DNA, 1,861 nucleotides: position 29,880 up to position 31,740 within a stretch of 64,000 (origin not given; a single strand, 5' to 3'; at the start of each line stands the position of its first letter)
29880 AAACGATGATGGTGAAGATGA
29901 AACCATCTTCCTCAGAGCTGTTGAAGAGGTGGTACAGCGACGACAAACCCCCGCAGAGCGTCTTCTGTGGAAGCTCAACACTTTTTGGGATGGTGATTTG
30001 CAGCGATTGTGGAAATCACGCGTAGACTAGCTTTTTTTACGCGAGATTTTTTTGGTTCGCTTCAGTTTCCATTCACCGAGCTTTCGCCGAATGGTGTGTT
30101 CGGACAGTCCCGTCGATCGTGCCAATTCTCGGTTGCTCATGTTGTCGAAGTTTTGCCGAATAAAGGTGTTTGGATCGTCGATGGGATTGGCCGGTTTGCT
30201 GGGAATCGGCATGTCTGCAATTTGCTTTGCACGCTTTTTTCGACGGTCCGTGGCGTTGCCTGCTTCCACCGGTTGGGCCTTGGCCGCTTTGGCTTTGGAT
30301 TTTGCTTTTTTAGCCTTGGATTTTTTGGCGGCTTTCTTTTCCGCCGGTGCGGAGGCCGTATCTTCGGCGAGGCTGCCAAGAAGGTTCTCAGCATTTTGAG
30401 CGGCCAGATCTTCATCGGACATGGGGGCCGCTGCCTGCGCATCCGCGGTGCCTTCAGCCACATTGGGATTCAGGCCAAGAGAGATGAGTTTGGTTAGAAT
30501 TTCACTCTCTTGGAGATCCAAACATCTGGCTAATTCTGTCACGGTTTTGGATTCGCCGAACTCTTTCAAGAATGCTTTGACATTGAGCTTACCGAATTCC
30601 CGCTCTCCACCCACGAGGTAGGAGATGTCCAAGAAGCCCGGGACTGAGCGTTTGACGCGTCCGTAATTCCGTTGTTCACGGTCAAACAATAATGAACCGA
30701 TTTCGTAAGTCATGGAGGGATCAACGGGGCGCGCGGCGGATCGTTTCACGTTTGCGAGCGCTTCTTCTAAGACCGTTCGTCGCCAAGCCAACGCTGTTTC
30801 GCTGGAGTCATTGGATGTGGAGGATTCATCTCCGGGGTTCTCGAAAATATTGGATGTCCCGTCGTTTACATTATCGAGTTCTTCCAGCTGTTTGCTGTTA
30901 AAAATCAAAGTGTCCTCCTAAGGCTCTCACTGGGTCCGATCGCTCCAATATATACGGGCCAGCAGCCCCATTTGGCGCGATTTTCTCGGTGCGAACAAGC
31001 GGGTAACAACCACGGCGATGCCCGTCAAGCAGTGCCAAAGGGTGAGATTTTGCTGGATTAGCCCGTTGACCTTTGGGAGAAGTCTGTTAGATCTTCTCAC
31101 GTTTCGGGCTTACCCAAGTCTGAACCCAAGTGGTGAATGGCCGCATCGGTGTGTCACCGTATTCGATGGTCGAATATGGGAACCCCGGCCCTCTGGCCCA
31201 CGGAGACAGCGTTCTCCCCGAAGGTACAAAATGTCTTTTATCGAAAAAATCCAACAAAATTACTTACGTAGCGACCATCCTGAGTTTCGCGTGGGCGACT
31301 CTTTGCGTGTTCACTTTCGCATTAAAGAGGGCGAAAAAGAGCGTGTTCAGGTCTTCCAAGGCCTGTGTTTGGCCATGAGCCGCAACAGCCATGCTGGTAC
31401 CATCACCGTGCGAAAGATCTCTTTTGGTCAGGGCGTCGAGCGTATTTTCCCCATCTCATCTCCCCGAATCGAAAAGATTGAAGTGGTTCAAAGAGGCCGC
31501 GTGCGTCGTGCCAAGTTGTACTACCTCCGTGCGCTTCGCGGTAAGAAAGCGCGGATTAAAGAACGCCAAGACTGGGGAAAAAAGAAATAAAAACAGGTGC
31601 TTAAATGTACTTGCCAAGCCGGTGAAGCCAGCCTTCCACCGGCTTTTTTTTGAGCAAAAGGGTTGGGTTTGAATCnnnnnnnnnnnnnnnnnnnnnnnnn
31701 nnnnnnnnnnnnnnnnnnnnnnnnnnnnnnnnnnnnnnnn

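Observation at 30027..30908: Histone-H1-like Lys/Ala repeat protein with a sigma-region-4-like HTH, divergent from rplS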

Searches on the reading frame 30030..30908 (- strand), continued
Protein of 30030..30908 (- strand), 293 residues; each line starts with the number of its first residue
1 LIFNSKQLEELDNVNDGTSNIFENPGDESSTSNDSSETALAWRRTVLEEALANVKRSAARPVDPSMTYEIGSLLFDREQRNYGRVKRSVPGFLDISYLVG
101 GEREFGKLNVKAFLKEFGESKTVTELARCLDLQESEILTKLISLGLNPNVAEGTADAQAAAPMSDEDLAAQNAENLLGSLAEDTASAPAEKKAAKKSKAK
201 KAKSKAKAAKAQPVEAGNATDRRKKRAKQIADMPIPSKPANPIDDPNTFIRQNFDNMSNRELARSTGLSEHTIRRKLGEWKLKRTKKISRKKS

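Call 68: find_encoding_contigs(protein=P0120, flank=6000, max_places=1)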
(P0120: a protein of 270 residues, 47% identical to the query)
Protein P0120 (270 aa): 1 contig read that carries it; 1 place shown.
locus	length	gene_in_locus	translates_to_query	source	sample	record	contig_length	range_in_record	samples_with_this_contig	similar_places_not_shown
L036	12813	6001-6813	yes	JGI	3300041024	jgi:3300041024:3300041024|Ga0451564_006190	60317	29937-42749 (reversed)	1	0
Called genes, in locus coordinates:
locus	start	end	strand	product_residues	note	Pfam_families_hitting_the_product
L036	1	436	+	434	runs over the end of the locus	-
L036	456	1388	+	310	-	PF03193:RsgA_GTPase, PF00009:GTP_EFTU (faint), PF02421:FeoB_N (faint), PF00005:ABC_tran (weak), PF01926:MMR_HSR1 (weak)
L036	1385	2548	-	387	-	PF00590:TP_methylase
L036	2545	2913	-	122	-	PF02021:UPF0102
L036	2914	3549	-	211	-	PF01351:RNase_HII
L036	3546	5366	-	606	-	-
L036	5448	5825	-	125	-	PF01245:Ribosomal_L19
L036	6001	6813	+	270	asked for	-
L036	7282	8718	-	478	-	PF04107:GCS2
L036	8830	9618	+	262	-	PF07264:EI24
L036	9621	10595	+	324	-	PF02951:GSH-S_N, PF02955:GSH-S_ATP, PF08443:RimK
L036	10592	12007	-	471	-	-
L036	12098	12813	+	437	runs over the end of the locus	PF03721:UDPG_MGDP_dh_N, PF00984:UDPG_MGDP_dh, PF03720:UDPG_MGDP_dh_C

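Call 71: search_protein_families(library=padloc, proteins=[window:30030-30908:-], max_evalue=0.01)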
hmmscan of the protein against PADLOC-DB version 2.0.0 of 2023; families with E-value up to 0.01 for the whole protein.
window:30030-30908:- (293 aa): 0 families

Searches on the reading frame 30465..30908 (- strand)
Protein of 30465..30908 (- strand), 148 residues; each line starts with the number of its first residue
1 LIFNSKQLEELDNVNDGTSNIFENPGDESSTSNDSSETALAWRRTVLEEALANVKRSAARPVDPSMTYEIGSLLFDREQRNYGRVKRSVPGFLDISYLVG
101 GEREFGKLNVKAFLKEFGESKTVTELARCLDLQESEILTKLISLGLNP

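Call 29: search_solved_structures(query=A3, max_evalue=10, show_alignments=3)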
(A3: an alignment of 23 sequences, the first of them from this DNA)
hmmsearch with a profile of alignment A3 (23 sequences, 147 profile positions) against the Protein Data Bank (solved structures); distinct sequences matched with E-value up to 10: 2.
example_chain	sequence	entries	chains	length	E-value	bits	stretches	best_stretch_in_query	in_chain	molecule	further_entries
7bqm_A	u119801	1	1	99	0.02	17.9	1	22-67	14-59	Chantal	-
6hc6_A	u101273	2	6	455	0.21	14.6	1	81-132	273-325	Aminopeptidase YwaD | Aminopeptidase Y (Arg Lys Leu preference)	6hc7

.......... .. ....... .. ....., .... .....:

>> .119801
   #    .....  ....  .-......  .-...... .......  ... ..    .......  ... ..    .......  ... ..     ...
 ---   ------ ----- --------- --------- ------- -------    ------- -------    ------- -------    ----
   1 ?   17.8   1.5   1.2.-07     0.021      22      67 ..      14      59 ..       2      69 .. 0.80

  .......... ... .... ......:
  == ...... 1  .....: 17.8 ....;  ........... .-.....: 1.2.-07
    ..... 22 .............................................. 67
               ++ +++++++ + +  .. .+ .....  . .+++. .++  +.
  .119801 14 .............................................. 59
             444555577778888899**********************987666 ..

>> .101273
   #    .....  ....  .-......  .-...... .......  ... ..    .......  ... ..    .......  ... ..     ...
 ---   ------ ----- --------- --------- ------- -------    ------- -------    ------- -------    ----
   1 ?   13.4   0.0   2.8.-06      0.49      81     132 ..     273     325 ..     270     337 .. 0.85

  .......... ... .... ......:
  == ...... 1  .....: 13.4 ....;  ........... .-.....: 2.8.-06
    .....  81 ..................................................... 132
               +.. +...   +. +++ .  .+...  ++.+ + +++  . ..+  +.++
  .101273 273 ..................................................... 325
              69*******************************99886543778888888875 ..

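Call 39: search_protein_representatives(alignment_id=A3)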
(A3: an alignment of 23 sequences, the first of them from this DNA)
Query: 23 sequences, 147 profile positions. Proteins with E-value up to 0.001 (for the whole library): 60; up to 1e-10: 45; up to 1e-30: 15. The best 60 are listed.
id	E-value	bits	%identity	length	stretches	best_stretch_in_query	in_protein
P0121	1.2e-70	252.3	-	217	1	1-147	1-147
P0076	4.5e-69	247.2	-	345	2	1-147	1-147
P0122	1.1e-68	245.9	-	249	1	1-147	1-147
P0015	4.5e-68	243.9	-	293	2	1-147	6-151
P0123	1.6e-67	242.1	-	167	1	1-147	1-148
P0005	8.6e-62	223.5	-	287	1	1-147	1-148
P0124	1.7e-52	193.4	-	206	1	1-147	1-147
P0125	1.2e-50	187.4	-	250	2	1-147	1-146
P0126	6.7e-46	172.0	-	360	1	5-146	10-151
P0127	3.8e-45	169.5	-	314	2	1-146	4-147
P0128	4.4e-44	166.1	-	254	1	5-145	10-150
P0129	2.4e-43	163.7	-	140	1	1-102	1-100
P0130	2.5e-42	160.4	-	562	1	5-145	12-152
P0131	4.5e-35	136.9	-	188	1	4-144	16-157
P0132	3.0e-31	124.5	-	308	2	1-104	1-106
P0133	7.6e-30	119.9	-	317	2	1-103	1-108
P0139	4.2e-25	104.5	-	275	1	2-105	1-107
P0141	7.2e-23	97.3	-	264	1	11-146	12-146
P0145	9.6e-19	83.9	-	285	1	1-146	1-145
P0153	3.4e-16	75.6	-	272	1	4-144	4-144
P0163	3.7e-10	56.0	-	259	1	3-106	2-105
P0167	2.7e-08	50.0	-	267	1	5-133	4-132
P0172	2.8e-06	43.4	-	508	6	110-146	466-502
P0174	4.9e-04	36.2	-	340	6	110-146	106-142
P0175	6.2e-04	35.8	-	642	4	110-145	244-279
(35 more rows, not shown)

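Call 41: list_cluster_members(proteins=[P0145, P0153, P0141, P0167, P0163, P0133, P0139, P0130, P0071, P0172])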
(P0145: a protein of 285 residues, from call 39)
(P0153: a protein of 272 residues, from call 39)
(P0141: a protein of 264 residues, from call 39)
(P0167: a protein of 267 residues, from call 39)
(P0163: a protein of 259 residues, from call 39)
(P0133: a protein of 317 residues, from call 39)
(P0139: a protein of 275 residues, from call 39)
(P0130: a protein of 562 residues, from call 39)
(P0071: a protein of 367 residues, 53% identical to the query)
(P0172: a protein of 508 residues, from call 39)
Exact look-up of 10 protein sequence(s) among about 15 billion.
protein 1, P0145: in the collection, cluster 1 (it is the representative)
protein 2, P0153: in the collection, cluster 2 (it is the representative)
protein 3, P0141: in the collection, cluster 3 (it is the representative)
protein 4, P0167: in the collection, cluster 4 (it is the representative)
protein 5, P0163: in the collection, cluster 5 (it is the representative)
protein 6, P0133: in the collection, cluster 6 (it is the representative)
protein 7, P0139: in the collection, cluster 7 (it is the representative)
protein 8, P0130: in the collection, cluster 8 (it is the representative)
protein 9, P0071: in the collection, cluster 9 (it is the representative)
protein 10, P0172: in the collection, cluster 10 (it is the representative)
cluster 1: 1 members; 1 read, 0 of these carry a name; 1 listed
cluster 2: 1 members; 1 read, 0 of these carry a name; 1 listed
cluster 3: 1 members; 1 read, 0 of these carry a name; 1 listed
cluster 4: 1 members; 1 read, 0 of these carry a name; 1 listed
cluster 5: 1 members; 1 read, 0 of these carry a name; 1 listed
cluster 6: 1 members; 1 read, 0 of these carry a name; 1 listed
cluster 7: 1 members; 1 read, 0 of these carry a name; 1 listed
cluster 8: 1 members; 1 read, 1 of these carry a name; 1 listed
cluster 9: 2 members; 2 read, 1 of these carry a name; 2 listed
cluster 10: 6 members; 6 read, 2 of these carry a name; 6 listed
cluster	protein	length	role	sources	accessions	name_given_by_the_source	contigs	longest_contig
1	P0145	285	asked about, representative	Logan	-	-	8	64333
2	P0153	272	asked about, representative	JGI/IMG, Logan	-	-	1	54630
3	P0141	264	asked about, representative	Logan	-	-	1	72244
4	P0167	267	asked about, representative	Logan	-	-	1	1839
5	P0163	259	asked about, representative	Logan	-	-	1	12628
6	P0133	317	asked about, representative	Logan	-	-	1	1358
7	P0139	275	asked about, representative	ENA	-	-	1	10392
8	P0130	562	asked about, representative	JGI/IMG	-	DNA-binding CsgD family transcriptional regulator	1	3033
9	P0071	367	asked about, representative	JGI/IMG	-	hypothetical protein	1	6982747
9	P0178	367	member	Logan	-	-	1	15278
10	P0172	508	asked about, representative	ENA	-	-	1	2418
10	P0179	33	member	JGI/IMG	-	hypothetical protein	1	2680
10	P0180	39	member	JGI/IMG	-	hypothetical protein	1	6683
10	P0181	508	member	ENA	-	-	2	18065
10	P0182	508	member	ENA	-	-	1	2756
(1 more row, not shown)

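Call 43: find_encoding_contigs(protein=P0145, flank=8000, max_places=2)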
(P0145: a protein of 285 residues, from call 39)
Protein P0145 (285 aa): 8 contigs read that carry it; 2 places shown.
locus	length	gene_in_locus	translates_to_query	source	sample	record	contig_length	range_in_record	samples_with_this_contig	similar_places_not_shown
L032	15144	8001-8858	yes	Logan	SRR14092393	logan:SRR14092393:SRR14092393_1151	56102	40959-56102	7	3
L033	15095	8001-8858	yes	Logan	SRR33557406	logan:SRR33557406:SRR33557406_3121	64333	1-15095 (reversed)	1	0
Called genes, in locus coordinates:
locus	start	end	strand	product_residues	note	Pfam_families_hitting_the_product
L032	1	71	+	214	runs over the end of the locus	-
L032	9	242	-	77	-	-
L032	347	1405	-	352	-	PF03951:Gln-synt_N, PF00120:Gln-synt_C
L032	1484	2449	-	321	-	-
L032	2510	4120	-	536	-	PF07992:Pyr_redox_2, PF00070:Pyr_redox (weak), PF02852:Pyr_redox_dim (weak)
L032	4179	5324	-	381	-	PF00108:Thiolase_N, PF02803:Thiolase_C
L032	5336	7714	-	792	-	PF02737:3HCDH_N, PF00725:3HCDH, PF00378:ECH_1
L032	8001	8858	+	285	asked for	-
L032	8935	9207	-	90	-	-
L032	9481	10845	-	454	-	PF12796:Ank_2 (weak), PF00023:Ank (faint), PF12796:Ank_2, PF13606:Ank_3 (faint), PF13857:Ank_5 (faint), PF13637:Ank_4, PF12796:Ank_2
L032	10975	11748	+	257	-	-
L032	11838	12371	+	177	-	PF06276:FhuF (weak)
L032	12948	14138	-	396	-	PF25390:WD40_RLD, PF00415:RCC1, PF13540:RCC1_2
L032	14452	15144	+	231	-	?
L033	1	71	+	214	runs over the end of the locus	-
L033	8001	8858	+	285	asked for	-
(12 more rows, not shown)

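Call 44: search_protein_families(library=pfam, proteins=[P0172, P0174, P0175, P0139, P0145, P0130], max_evalue=0.01)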
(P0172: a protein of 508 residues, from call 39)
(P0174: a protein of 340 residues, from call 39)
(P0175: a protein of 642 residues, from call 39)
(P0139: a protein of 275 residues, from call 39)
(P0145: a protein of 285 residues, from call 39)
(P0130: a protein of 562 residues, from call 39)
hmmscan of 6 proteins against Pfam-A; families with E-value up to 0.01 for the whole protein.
P0172 (508 aa): 35 families (the best 25 are shown)
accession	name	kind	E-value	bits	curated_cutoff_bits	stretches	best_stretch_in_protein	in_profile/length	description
PF01022.26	HTH_5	-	4.7e-12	46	22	0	265-298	5-39/47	Bacterial regulatory protein, arsR family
PF13412.12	HTH_24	-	1.4e-11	44.2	21.9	0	375-399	17-41/48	Winged helix-turn-helix DNA-binding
PF13384.12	HTH_23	-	6.2e-11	42.2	24.6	0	374-392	16-34/50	Homeodomain-like domain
PF12728.13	HTH_17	-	2.9e-10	40.7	27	0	173-206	4-37/51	Helix-turn-helix domain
PF13518.12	HTH_28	-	4.3e-09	36.7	25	0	263-299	1-37/52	Helix-turn-helix domain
PF07750.17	GcrA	-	8.7e-09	36.4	26.9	1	359-429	2-74/155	GcrA cell cycle regulator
PF08279.18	HTH_11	-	1.5e-08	34.9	25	0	368-408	9-50/55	HTH domain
PF09339.16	HTH_IclR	-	2e-08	34.3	22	0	267-292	11-36/52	IclR helix-turn-helix domain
PF08281.18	Sigma70_r4_2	-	6.6e-08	32.5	25.7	0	377-394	28-45/54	Sigma-70, region 4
PF04760.21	IF2_N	-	2.3e-07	30.9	25.3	0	378-423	6-49/53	Translation initiation factor IF-2, N-terminal region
PF04545.22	Sigma70_r4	-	2.5e-07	30.5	24.1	0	374-394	19-39/50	Sigma-70, region 4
PF13936.12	HTH_38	-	4.4e-07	30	27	0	362-390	7-35/44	Helix-turn-helix domain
PF04218.19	CENP-B_N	-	1.2e-06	28.5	21.2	0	262-292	10-40/53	CENP-B N-terminal DNA-binding domain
PF21476.4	PF0610-like_N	-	1.3e-06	28.9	33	0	370-397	9-36/50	PF0610-like, N-terminal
PF13404.12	HTH_AsnC-type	-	1.3e-06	28.6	27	0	375-397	17-39/42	AsnC-type helix-turn-helix domain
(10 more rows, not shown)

P0174 (340 aa): 27 families (the best 25 are shown)
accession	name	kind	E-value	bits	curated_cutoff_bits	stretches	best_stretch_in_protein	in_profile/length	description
PF08281.18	Sigma70_r4_2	-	1.6e-08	34.5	25.7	0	165-189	27-51/54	Sigma-70, region 4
PF08279.18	HTH_11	-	3.6e-07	30.4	25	0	157-189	8-40/55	HTH domain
PF13384.12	HTH_23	-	7.2e-06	26.1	24.6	0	164-188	17-41/50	Homeodomain-like domain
PF13936.12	HTH_38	-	9.7e-06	25.7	27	0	165-187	21-43/44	Helix-turn-helix domain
PF13412.12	HTH_24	-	1.3e-05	25.1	21.9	0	119-139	21-41/48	Winged helix-turn-helix DNA-binding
PF08280.17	HTH_Mga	-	3.9e-05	24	23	0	232-253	24-47/59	M protein trans-acting positive regulator (MGA) HTH domain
PF01022.26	HTH_5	-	0.0001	22.6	22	0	109-143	11-43/47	Bacterial regulatory protein, arsR family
PF13404.12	HTH_AsnC-type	-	0.0001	22.5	27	0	119-139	21-41/42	AsnC-type helix-turn-helix domain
PF05043.19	Mga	-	0.00021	22.2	21.1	0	155-216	17-82/87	Mga helix-turn-helix domain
PF12840.13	HTH_20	-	0.00029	21.2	27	0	165-188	19-42/51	Helix-turn-helix domain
PF04967.18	HTH_10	-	0.00054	20.1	23.1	0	110-137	18-45/53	HTH DNA binding domain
PF13545.12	HTH_Crp_2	-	0.0017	18.7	27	0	163-189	21-47/70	Crp-like helix-turn-helix domain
PF01726.22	LexA_DNA_bind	-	0.0019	18.4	23.7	0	166-191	27-53/65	LexA DNA binding domain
PF19187.6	HTH_PafC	-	0.0024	18.1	32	0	110-147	13-50/115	PafC helix-turn-helix domain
PF00249.37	Myb_DNA-binding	-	0.0025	18.3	24.4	0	52-88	3-42/46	Myb-like DNA-binding domain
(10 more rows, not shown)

P0175 (642 aa): 19 families
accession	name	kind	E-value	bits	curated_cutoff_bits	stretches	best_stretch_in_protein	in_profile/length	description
PF00249.37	Myb_DNA-binding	-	8.3e-14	51.9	24.4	0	483-521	3-44/46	Myb-like DNA-binding domain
PF08281.18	Sigma70_r4_2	-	1.3e-09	37.9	25.7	0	302-323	23-44/54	Sigma-70, region 4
PF07750.17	GcrA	-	2e-07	31.9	26.9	0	291-337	3-51/155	GcrA cell cycle regulator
PF13921.12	Myb_DNA-bind_6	-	3.5e-07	30.7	22.9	0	239-299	1-60/60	Myb-like DNA-binding domain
PF13518.12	HTH_28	-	8.3e-06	26.2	25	0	149-178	4-33/52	Helix-turn-helix domain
PF13412.12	HTH_24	-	1.5e-05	24.9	21.9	0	305-324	17-36/48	Winged helix-turn-helix DNA-binding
PF13384.12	HTH_23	-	1.6e-05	25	24.6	0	299-323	11-35/50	Homeodomain-like domain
PF04545.22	Sigma70_r4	-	2.8e-05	24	24.1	0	442-469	17-40/50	Sigma-70, region 4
PF13404.12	HTH_AsnC-type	-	6.4e-05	23.1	27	0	400-419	16-35/42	AsnC-type helix-turn-helix domain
PF00440.29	TetR_N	-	9.6e-05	22.5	24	0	303-322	14-33/47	Bacterial regulatory proteins, tetR family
PF08279.18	HTH_11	-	0.00014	22.1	25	0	395-422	9-36/55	HTH domain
PF01047.28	MarR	-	0.00099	19.4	24.6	0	291-325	1-37/59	MarR family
PF02796.21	HTH_7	-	0.0032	18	23.8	0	400-418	21-38/45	Helix-turn-helix domain of resolvase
PF00392.27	GntR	-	0.005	16.9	27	0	405-426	28-49/64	Bacterial regulatory proteins, gntR family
PF13936.12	HTH_38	-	0.0061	16.7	27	0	294-318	10-33/44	Helix-turn-helix domain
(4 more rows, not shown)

P0139 (275 aa): 0 families

P0145 (285 aa): 3 families
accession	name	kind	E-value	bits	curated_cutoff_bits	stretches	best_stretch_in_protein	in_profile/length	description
PF08279.18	HTH_11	-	0.00064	20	25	0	109-142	6-39/55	HTH domain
PF12728.13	HTH_17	-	0.00097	19.8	27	0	119-145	2-28/51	Helix-turn-helix domain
PF13404.12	HTH_AsnC-type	-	0.0063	16.7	27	0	252-269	19-36/42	AsnC-type helix-turn-helix domain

P0130 (562 aa): 5 families
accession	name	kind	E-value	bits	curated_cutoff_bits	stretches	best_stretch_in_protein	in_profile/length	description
PF13542.12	HTH_Tnp_ISL3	-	0.00063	19.6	27.4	0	518-550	17-49/51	Helix-turn-helix domain of transposase family ISL3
PF08281.18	Sigma70_r4_2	-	0.0014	18.7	25.7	0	525-549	24-48/54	Sigma-70, region 4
PF13404.12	HTH_AsnC-type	-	0.0038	17.4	27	0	529-546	19-36/42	AsnC-type helix-turn-helix domain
PF13412.12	HTH_24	-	0.0061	16.6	21.9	0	528-548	18-38/48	Winged helix-turn-helix DNA-binding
PF08279.18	HTH_11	-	0.0092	16.3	25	0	531-548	19-36/55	HTH domain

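Call 53: predict_structure(alignment_id=A3)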
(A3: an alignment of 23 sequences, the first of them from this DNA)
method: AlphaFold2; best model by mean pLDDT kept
length: 148 residues; sequences in the alignment: 23
mean_pLDDT: 74.2   pTM: 0.48
mean pLDDT of the five models: 74.2, 73.2, 70.2, 68.9, 63.0
residues with pLDDT >= 90: 12; 70-90: 89; 50-70: 29; < 50: 18
segments of 3 or more residues with pLDDT < 50: 17-32
pLDDT, mean of each block of 10 residues (from residue 1): 65 53 40 61 74 54 78 87 89 89 84 83 87 88 80
secondary structure, 60 per line:
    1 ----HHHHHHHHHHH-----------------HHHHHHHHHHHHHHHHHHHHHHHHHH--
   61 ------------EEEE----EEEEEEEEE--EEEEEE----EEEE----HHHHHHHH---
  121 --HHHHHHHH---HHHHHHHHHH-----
elements in order: H5-15 H33-58 E73-76 E81-89 E92-97 E102-105 H110-117 H123-130 H134-143

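Call 61: search_protein_families(library=phrogs, proteins=[P0139, P0145], max_evalue=0.01)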
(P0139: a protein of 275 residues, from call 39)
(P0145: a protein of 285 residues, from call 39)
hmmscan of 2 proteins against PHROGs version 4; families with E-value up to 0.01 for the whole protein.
P0139 (275 aa): 0 families

P0145 (285 aa): 0 families

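Call 69: find_encoding_contigs(protein=P0141, flank=6000, max_places=1)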
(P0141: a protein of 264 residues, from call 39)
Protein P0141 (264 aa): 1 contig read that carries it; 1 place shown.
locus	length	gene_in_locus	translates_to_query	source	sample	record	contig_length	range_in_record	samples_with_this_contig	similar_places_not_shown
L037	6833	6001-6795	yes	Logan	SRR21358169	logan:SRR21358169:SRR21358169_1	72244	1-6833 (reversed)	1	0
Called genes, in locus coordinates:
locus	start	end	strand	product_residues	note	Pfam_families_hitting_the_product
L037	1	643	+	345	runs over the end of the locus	PF13623:SurA_N_2, PF13624:SurA_N_3, PF13145:Rotamase_2, PF13616:Rotamase_3, PF00639:Rotamase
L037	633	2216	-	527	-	PF07992:Pyr_redox_2, PF13738:Pyr_redox_3 (weak), PF00070:Pyr_redox, PF00581:Rhodanese (weak)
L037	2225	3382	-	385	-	PF00108:Thiolase_N, PF02803:Thiolase_C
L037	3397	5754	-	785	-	PF02737:3HCDH_N, PF00725:3HCDH, PF00378:ECH_1, PF16113:ECH_2 (weak)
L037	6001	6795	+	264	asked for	-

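Call 71: search_protein_families(library=padloc, proteins=[P0139, P0145], max_evalue=0.01)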
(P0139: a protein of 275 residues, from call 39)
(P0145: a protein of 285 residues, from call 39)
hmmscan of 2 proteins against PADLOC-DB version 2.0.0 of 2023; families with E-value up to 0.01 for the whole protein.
P0139 (275 aa): 0 families

P0145 (285 aa): 1 family
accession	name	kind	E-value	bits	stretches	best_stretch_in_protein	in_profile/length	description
PDLC04133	mad1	-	0.01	14.2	0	115-141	2-28/60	mads_1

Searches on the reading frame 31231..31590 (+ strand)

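Call 21: search_protein_families(library=ncbifam, proteins=[window:31231-31590:+], max_evalue=0.00001)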
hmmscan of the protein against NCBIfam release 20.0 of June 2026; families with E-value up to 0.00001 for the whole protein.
window:31231-31590:+ (119 aa): 1 family
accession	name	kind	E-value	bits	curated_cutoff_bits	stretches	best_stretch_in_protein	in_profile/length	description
TIGR01024.1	rplS_bact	equivalog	4.7e-42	142.7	90.7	1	2-112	2-113/114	50S ribosomal protein L19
